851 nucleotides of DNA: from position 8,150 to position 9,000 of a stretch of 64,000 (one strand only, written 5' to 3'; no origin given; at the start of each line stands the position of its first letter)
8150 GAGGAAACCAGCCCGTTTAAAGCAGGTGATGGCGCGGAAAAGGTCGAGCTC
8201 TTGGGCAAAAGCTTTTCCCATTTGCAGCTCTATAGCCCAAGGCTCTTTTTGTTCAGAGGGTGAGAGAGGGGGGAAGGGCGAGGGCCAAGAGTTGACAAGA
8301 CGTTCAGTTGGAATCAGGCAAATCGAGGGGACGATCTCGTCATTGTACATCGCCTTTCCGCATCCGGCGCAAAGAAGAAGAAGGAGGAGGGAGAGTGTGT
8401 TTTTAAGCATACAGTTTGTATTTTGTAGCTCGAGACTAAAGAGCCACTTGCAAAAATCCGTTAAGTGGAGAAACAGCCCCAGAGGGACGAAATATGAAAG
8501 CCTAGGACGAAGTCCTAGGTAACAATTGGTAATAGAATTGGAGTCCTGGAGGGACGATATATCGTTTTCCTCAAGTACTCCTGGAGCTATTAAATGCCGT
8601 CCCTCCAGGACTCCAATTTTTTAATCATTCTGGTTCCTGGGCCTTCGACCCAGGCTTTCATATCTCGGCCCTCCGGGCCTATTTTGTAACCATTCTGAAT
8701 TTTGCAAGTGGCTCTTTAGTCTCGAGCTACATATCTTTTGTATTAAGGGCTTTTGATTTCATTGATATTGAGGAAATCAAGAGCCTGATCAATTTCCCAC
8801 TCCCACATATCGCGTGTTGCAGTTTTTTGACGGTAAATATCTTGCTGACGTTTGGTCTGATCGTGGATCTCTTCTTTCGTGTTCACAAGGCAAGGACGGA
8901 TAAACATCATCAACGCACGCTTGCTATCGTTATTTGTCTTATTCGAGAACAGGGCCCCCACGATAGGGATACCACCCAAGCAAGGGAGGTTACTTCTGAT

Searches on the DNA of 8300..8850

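Call 23: search_rna_families(source=window, start=8300, end=8850, threshold=evalue, max_evalue=1, show_alignments=3)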
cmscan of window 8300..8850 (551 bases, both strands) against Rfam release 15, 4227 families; matches with E-value up to 1: 15.
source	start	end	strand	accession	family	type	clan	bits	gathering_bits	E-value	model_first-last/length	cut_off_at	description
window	8475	8519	-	RF01687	Acido-Lenti-1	Gene; sRNA;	-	41.1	37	6.1e-08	1-46/46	no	Acido-Lenti-1 RNA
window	8636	8680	+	RF01687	Acido-Lenti-1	Gene; sRNA;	-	34.5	37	3.8e-06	1-46/46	no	Acido-Lenti-1 RNA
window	8523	8630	+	RF04113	MIR1523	Gene; miRNA;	-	29.3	96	0.00077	1-92/92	no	MIR1523 microRNA precursor family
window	8531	8623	-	RF03600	MIR3627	Gene; miRNA;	-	27.9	64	0.00046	1-89/89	no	MIR3627 microRNA precursor family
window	8523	8628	-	RF04113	MIR1523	Gene; miRNA;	-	27.5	96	0.0025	1-92/92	no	MIR1523 microRNA precursor family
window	8531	8623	+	RF03600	MIR3627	Gene; miRNA;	-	27.3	64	0.00069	1-89/89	no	MIR3627 microRNA precursor family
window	8578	8612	+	RF01687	Acido-Lenti-1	Gene; sRNA;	-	26.8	37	0.00045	1-46/46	no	Acido-Lenti-1 RNA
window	8527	8627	+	RF04128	MIR8562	Gene; miRNA;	-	25.8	211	0.012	1-242/242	no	MIR8562 microRNA precursor family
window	8527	8628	+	RF00689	MIR390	Gene; miRNA;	-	23.9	77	0.018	1-121/121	no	MIR390 microRNA precursor family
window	8538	8616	-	RF03373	mir-3170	Gene; miRNA;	-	23.5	98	0.018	1-77/77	no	mir-3170 microRNA precursor family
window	8738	8794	+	RF03956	mir-737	Gene; miRNA;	-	22.5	60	0.43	1-63/63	no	mir-737 microRNA precursor family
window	8498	8658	+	RF01911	MIR2118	Gene; miRNA;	-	22.3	85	0.054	1-170/170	no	MIR2118 microRNA precursor family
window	8527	8627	+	RF00891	mir-671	Gene; miRNA;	-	20.2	65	0.87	1-84/84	no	mir-671 microRNA precursor family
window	8521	8634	-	RF01911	MIR2118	Gene; miRNA;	-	19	85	0.34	1-170/170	no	MIR2118 microRNA precursor family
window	8543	8565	-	RF01687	Acido-Lenti-1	Gene; sRNA;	-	15.4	37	0.56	23-45/46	no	Acido-Lenti-1 RNA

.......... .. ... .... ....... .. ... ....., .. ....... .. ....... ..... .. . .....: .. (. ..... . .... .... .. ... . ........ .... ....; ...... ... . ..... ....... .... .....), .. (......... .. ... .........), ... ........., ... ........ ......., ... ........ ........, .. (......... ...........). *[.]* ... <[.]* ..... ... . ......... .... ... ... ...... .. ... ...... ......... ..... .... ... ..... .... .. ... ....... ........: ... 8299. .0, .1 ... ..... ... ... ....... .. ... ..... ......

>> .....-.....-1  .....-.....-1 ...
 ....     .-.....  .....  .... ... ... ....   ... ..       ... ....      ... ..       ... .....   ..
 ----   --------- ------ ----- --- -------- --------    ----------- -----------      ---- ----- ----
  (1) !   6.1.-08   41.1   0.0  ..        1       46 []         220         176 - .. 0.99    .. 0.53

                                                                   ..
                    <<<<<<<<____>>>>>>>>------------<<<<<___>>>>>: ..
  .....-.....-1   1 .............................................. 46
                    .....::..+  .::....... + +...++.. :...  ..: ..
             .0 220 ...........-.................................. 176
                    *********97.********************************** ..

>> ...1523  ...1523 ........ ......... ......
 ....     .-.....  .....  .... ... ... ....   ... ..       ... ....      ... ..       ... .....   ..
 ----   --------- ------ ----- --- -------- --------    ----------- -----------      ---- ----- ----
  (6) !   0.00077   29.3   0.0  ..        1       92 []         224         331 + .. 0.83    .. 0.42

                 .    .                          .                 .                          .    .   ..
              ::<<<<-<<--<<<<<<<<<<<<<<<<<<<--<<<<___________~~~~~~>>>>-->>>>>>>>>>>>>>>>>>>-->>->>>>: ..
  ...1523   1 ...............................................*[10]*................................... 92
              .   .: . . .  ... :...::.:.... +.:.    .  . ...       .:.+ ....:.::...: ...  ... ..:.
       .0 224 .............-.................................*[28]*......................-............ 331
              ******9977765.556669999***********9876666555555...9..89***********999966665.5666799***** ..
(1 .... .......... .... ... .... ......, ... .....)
